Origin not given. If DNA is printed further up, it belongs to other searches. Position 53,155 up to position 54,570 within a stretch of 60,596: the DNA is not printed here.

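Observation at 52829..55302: DUF3825 / DUF262 / HEPN three-gene operon: candidate uncharacterised defence system on the mobile element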

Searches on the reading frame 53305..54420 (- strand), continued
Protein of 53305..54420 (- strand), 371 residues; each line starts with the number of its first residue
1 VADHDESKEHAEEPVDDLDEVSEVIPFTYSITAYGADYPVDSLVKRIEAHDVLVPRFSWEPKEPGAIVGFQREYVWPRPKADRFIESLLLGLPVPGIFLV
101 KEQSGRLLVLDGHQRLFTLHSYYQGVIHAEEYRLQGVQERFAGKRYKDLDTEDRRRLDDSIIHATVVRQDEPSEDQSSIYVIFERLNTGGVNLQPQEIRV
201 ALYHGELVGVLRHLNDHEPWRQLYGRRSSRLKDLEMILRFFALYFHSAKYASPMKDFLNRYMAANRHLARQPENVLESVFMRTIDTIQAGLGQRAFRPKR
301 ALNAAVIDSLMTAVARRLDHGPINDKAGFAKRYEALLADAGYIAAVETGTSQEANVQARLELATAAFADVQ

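Call 31: search_protein_families(library=padloc, proteins=[L061:3340-4503:+, L061:4508-5056:+, L062:3416-4570:+, L062:4551-5186:+, L060:52-1173:+, L060:1180-1755:+], max_evalue=0.00001)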
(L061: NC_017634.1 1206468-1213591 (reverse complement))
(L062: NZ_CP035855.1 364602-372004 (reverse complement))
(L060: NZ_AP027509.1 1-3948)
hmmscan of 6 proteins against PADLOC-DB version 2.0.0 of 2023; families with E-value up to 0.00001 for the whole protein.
L061:3340-4503:+ (387 aa): 16 families
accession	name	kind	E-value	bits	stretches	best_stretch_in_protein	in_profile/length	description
PDLC03877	NsnA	-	2e-59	199.8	1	13-385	32-380/385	-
PDLC04027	PD-T4-2_A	-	7.2e-39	131.9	2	148-384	122-361/363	-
PDLC04150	HEC-05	-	7.9e-13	46.1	1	33-82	9-58/583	-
PDLC04151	HEC-05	-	1.9e-12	44.7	1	31-83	25-77/600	-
PDLC04157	HEC-06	-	1.3e-10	38.5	1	31-107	8-92/558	-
PDLC02786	SspE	-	1.5e-10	38.1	0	41-73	19-51/766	SspE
PDLC04154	HEC-06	-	1.8e-10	38.1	1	42-150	20-129/569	-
PDLC02695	Orf5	-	2.9e-08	30.5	0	40-112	14-103/601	Orf5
PDLC04155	HEC-06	-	3.4e-08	30.4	1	31-107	6-90/562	-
PDLC02687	Orf5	-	4.4e-08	30.3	1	43-108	15-87/543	Orf5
PDLC03418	REase_II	-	5e-08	30.5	1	48-133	35-115/372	Type II restriction enzyme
PDLC02792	SspE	-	2.6e-07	27.4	0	45-73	23-51/771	SspE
PDLC04709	PDC-M55C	-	4e-07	27.1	0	29-85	12-68/554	-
PDLC02686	Orf5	-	5e-07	26.6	0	43-103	18-92/566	Orf5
PDLC02701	Orf5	-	4.4e-06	23.4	0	40-66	14-40/596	Orf5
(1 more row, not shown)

L061:4508-5056:+ (182 aa): 1 family
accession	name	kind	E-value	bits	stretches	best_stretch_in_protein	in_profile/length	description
PDLC01804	CARF1--CARF_HEPN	-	7.7e-06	23.1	1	76-148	307-377/422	-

L062:3416-4570:+ (384 aa): 5 families
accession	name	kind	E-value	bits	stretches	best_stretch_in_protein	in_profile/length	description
PDLC03877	NsnA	-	1.2e-65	220.2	1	15-379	23-380/385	-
PDLC04027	PD-T4-2_A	-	1.8e-55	186.5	1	22-377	18-360/363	-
PDLC03418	REase_II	-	1.1e-11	42.5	1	48-202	25-161/372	Type II restriction enzyme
PDLC04151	HEC-05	-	1.2e-07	28.8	1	41-112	25-89/600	-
PDLC04150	HEC-05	-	4.6e-07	27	0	47-102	13-68/583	-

L062:4551-5186:+ (211 aa): 1 family
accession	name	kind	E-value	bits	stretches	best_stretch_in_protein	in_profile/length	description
PDLC04028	PD-T4-2_B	-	1.3e-08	33.1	1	19-163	9-160/168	-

L060:52-1173:+ (373 aa): 5 families
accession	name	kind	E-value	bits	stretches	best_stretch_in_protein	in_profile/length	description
PDLC03877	NsnA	-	1.2e-64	217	1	24-366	43-377/385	-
PDLC04027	PD-T4-2_A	-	4.3e-50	168.8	1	37-363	43-356/363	-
PDLC03418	REase_II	-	2e-14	51.5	1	38-194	25-163/372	Type II restriction enzyme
PDLC04151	HEC-05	-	6.2e-10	36.4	1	31-107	25-98/600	-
PDLC04150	HEC-05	-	1.8e-08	31.7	1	31-96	7-72/583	-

L060:1180-1755:+ (191 aa): 0 families

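Call 41: search_solved_structures(query=window:53305-54420:-, max_evalue=0.01)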
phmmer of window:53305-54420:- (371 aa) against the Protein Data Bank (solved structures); distinct sequences matched with E-value up to 0.01: 0.

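Call 43: search_protein_families(library=phrogs, proteins=[window:53305-54420:-], max_evalue=0.01)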
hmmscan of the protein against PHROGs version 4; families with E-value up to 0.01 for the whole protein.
window:53305-54420:- (371 aa): 2 families
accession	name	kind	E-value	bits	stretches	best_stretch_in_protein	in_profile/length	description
phrog_2598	-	unknown function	2.1e-67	228.7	1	29-367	23-349/352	-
phrog_1583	-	unknown function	8.2e-17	62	1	62-199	33-169/417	-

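Call 59: search_protein_families(library=pfam, alignment_id=A1, max_evalue=0.00001)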
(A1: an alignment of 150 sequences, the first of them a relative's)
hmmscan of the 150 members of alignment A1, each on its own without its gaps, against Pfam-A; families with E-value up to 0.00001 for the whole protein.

A. member 1, L001:4799-5710:+ (303 aa): 1 family
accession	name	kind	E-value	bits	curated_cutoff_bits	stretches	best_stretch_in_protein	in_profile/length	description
PF02086.21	MethyltransfD12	-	4.1e-11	43.5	22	1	29-256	1-236/253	D12 class N6 adenine-specific DNA methyltransferase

B. families by the number of members that match (of 150 scanned): 121 families (the first 25 are shown)
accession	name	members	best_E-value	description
PF01244.27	Peptidase_M19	5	1.6e-72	Membrane dipeptidase (Peptidase family M19)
PF01053.26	Cys_Met_Meta_PP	2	1.5e-129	Cys/Met metabolism PLP-dependent enzyme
PF01555.25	N6_N4_Mtase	2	3.2e-45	DNA methylase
PF00266.25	Aminotran_5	2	1.3e-36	Aminotransferase class-V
PF13173.12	AAA_14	2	1.2e-20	AAA domain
PF01381.28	HTH_3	2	2.5e-13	Helix-turn-helix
PF01926.29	MMR_HSR1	2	1.1e-11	50S ribosome-binding GTPase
PF01966.28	HD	2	1.8e-08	HD domain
PF13560.12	HTH_31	2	2.3e-08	Helix-turn-helix domain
PF00155.27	Aminotran_1_2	2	2.5e-08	Aminotransferase class I and II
PF02073.20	Peptidase_M29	1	2.8e-161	Thermophilic metalloprotease (M29)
PF00920.27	ILVD_EDD_N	1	3.3e-134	Dihydroxy-acid/6-phosphogluconate dehydratase N-terminal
PF01566.24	Nramp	1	1.7e-132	Natural resistance-associated macrophage protein-like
PF02934.20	GatB_N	1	3e-113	GatB/GatE catalytic domain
PF01653.23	DNA_ligase_aden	1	6.7e-95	NAD-dependent DNA ligase adenylation domain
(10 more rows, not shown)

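Call 60: search_protein_families(library=padloc, alignment_id=A1, max_evalue=1e-10)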
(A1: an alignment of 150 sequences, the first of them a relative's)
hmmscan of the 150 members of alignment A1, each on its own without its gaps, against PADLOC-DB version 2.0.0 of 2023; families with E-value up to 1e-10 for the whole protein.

A. member 1, L001:4799-5710:+ (303 aa): 5 families
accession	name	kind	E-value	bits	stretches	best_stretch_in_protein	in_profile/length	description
PDLC04018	PD-Lambda-5_B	-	4.2e-40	135.8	1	24-283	5-267/291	-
PDLC03358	MTase_II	-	2.8e-27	93.8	1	24-257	5-243/301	Type II methyltransferase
PDLC03247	MTase_II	-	6.7e-25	85.8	1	24-274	3-249/282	Type II methyltransferase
PDLC04019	PD-Lambda-5_B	-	5.9e-15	53.6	1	23-177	3-160/167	-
PDLC03717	oMTase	-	2.3e-13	48.2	1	24-258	3-232/285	orphan methyltransferase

B. families by the number of members that match (of 150 scanned): 124 families (the first 25 are shown)
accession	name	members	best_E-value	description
PDLC04790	PDC-S01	2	8.6e-82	-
PDLC04134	mad2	2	8e-24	mads_2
PDLC03353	MTase_II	2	2.2e-21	Type II methyltransferase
PDLC03387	MTase_II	2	1.3e-15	Type II methyltransferase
PDLC03325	MTase_II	1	2.8e-152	Type II methyltransferase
PDLC03028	MTase_I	1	1.3e-147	Type I methyltransferase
PDLC03633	MTase_III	1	2.3e-126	Type III methyltransferase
PDLC04157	HEC-06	1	5.8e-101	-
PDLC04155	HEC-06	1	4.2e-99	-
PDLC04154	HEC-06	1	8.2e-95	-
PDLC03027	MTase_I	1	1.5e-80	Type I methyltransferase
PDLC03031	MTase_I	1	2.7e-80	Type I methyltransferase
PDLC03839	LeoA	1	4.4e-80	-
PDLC02687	Orf5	1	1.2e-75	Orf5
PDLC02700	Orf5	1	3.2e-75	Orf5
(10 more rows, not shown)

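Call 67: search_solved_structures(query=A4, max_evalue=1)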
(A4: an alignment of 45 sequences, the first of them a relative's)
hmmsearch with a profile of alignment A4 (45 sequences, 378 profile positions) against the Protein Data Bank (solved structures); distinct sequences matched with E-value up to 1: 0.

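Call 78: predict_structure(alignment_id=A4)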
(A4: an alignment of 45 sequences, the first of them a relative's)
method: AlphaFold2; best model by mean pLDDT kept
length: 371 residues; sequences in the alignment: 45
mean_pLDDT: 67.8   pTM: 0.56
mean pLDDT of the five models: 67.8, 63.6, 57.8, 57.2, 55.8
residues with pLDDT >= 90: 98; 70-90: 92; 50-70: 88; < 50: 93
segments of 3 or more residues with pLDDT < 50: 1-35, 55-74, 168-204
pLDDT, mean of each block of 10 residues (from residue 1): 32 28 29 55 71 47 37 54 75 62 54 63 63 69 75 75 55 36 31 33 56 90 80 80 91 71 69 94 98 89 91 97 95 97 82 85 96 88
secondary structure, 60 per line:
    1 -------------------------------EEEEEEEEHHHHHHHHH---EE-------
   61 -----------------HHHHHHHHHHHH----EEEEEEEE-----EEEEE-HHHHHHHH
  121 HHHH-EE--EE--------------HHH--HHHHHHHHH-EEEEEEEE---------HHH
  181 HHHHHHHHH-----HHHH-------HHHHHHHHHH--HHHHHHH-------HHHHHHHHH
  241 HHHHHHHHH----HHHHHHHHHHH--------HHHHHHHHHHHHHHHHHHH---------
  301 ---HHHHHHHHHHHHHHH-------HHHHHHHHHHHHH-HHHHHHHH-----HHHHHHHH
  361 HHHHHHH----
elements in order: E32-39 H40-48 H78-89 E94-101 E107-111 H113-124 H151-159 E161-168 H178-189 H195-198 H206-215 H218-224 H232-249 H254-264 H273-291 H304-318 H326-338 H340-347 H353-367

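Call 82: fold_search(model_id=the predicted structure, library=pdb)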
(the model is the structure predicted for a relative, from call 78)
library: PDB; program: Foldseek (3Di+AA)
matches with E <= 10: 286; with E <= 0.001: 0
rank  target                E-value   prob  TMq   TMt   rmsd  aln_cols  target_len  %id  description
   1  6jiv_A                1.8e-02  0.47  0.19  0.13  18.9       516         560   11  SspE crystal structure (released 2020-03-25)
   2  6jiv_C                3.0e-02  0.57  0.23  0.16  20.6       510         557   12  SspE crystal structure (released 2020-03-25)
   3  8qa8_F                7.0e-02  0.38  0.17  0.28  18.1       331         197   14  Crystal structure of the C-terminally truncated transcriptional repressor protein KorB from the RK2 plasmid complexed  (released 2024-02-21)
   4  7ng0                  1.4e-01  0.41  0.18  0.30  17.2       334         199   12  Crystal structure of N- and C-terminally truncated Geobacillus thermoleovorans nucleoid occlusion protein Noc (released 2021-02-17)
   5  8qa8_C                1.6e-01  0.30  0.17  0.28  16.3       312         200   13  Crystal structure of the C-terminally truncated transcriptional repressor protein KorB from the RK2 plasmid complexed  (released 2024-02-21)
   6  7bm8_A                1.7e-01  0.33  0.17  0.29  17.5       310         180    9  Crystal structure of the C-terminally truncated chromosome-partitioning protein ParB from Caulobacter crescentus compl (released 2021-04-28)
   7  8qa8_B                1.7e-01  0.25  0.17  0.27  17.9       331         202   14  Crystal structure of the C-terminally truncated transcriptional repressor protein KorB from the RK2 plasmid complexed  (released 2024-02-21)
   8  6sgz_E                7.9e-01  0.04  0.13  0.12  22.0       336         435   15  Structure of protomer 2 of the ESX-3 core complex (released 2019-10-09)
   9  7nfu_A                9.6e-01  0.13  0.20  0.27  12.1       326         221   12  Crystal structure of C-terminally truncated Geobacillus thermoleovorans nucleoid occlusion protein Noc (released 2021-02-17)
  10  1xw4                  1.2e+00  0.30  0.16  0.44   5.7       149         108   10  Crystal Structure of Human Sulfiredoxin (Srx) in Complex with ADP (released 2005-05-24)
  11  3d3c_A                1.2e+00  0.16  0.14  0.31  10.7       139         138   11  Structural and functional analysis of the E. coli NusB-S10 transcription antitermination complex. (released 2009-01-13)
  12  7lj1_d                1.4e+00  0.13  0.12  0.32   6.4       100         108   11  Human Prx1-Srx Decameric Complex (released 2021-07-14)
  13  7lj1_a                1.5e+00  0.12  0.12  0.32   7.3       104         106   10  Human Prx1-Srx Decameric Complex (released 2021-07-14)
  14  6sgx_B                1.5e+00  0.03  0.13  0.12  22.1       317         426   13  Structure of protomer 1 of the ESX-3 core complex (released 2019-10-09)
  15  1l54                  1.6e+00  0.12  0.14  0.25  11.3       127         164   17  THE STRUCTURAL AND THERMODYNAMIC CONSEQUENCES OF BURYING A CHARGED RESIDUE WITHIN THE HYDROPHOBIC CORE OF T4 LYSOZYME (released 1991-10-15)
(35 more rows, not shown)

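Call 94: find_encoding_contigs(protein=P0003, flank=5000, max_places=3)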
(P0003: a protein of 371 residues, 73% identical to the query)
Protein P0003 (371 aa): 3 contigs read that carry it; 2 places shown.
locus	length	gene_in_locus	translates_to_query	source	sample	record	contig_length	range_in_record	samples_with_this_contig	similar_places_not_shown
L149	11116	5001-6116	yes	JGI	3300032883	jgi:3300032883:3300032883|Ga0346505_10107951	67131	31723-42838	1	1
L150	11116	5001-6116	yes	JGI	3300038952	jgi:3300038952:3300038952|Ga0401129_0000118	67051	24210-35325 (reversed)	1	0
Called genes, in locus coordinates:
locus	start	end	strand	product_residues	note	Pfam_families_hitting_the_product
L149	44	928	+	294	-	PF03446:NAD_binding_2, PF03807:F420_oxidored (faint), PF14833:NAD_binding_11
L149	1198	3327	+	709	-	PF00676:E1_dh, PF02775:TPP_enzyme_C (weak), PF02779:Transket_pyr, PF02780:Transketolase_C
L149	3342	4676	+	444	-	PF00364:Biotin_lipoyl, PF02817:E3_binding, PF00198:2-oxoacid_dh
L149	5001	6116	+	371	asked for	PF03235:GmrSD_N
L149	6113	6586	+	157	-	PF18735:HEPN_RiboL-PSP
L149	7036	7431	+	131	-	-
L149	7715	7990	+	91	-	-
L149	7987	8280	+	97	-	PF05016:ParE_toxin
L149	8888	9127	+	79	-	-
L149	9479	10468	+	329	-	PF08240:ADH_N, PF16912:Glu_dehyd_C, PF00107:ADH_zinc_N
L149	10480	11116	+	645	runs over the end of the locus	PF00596:Aldolase_II, PF23441:SDR (weak), PF00106:adh_short, PF08659:KR (weak), PF13561:adh_short_C2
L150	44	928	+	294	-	PF03446:NAD_binding_2, PF03807:F420_oxidored (faint), PF14833:NAD_binding_11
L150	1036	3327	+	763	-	PF00676:E1_dh, PF02775:TPP_enzyme_C (weak), PF02779:Transket_pyr, PF02780:Transketolase_C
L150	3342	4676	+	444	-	PF00364:Biotin_lipoyl, PF02817:E3_binding, PF00198:2-oxoacid_dh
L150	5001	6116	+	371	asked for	PF03235:GmrSD_N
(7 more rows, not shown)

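Call 105: search_dna_similar(query=window:53305-54420:-, collection=phages, mode=protein, max_rows=8)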
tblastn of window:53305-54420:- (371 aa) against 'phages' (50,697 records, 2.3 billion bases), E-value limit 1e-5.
Records with a match: 21; places in all: 21; records where one place covers at least 80% of the query: 3.
Best place of each record, by identity: <60% 21.
By first word of the organism name: Moraxella 9; Vibrio 5; Klebsiella 2; Peduovirus 2; Akkermansia 1; Ralstonia 1; Terrisporobacter 1.
By host as written in the record: Moraxella catarrhalis 9; Klebsiella pneumoniae ST16-OXA48 2; - 2; Akkermansia muciniphila 1; Ralstonia solanacearum S718 1; Vibrio cyclitrophicus 10N.286.55.A5 1; Vibrio cyclitrophicus 10N.286.55.C7 1; Vibrio cyclitrophicus 10N.286.55.E8 1; and 3 more.
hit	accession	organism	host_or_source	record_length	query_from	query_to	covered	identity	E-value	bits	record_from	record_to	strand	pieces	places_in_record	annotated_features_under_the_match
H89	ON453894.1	Akkermansia phage Chambord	Akkermansia muciniphila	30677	23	371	94%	29.3%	1e-45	173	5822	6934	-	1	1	hypothetical protein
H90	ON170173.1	Ralstonia phage YO101_3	Ralstonia solanacearum S718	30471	70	369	81%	27.8%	3e-15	83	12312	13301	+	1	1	record has no annotation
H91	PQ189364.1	Vibrio phage 10N.286.55.A5_PE003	Vibrio cyclitrophicus 10N.286.55.A5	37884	70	367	80%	27.7%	2e-18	93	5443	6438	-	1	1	hypothetical protein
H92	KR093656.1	Moraxella phage Mcat32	Moraxella catarrhalis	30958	37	307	73%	28.0%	2e-15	84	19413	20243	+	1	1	hypothetical protein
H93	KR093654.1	Moraxella phage Mcat30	Moraxella catarrhalis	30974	37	307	73%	28.0%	2e-15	84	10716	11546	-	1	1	hypothetical protein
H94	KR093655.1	Moraxella phage Mcat31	Moraxella catarrhalis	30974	37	307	73%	28.0%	2e-15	84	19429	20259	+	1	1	hypothetical protein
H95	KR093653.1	Moraxella phage Mcat29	Moraxella catarrhalis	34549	37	307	73%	28.0%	2e-15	84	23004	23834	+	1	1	hypothetical protein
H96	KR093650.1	Moraxella phage Mcat26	Moraxella catarrhalis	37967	37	307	73%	28.0%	2e-15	84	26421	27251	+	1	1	hypothetical protein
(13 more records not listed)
